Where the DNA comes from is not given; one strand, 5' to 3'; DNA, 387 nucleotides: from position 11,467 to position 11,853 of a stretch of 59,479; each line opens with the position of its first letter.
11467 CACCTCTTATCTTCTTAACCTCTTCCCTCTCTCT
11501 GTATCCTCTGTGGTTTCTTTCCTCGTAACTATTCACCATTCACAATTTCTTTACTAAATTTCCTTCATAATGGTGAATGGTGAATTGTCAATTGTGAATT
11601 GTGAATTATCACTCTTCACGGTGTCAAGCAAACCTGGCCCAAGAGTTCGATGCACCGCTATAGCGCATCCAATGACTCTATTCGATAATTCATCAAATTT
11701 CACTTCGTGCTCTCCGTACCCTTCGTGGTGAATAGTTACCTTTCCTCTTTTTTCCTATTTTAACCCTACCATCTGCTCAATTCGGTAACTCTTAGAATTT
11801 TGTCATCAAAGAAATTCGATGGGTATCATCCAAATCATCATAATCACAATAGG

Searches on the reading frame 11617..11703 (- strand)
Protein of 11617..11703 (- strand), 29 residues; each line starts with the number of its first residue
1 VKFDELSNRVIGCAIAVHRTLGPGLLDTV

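Call 45: search_protein_families(library=ncbifam, proteins=[window:11617-11703:-], max_evalue=10)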
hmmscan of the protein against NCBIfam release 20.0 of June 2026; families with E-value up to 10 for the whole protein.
seq(29 aa): 1 family
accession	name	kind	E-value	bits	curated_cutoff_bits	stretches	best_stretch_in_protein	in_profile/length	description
TIGR04256.1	GxxExxY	subfamily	5.7e-05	23.5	35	1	5-29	1-25/116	GxxExxY protein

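Call 46: search_protein_families(library=pfam, proteins=[window:11617-11703:-], max_evalue=10)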
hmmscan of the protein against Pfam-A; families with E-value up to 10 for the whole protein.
seq(29 aa): 1 family
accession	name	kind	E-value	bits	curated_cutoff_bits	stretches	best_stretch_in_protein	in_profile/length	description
PF13366.12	PDDEXK_3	-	0.00022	22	22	1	5-29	2-26/117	PD-(D/E)XK nuclease superfamily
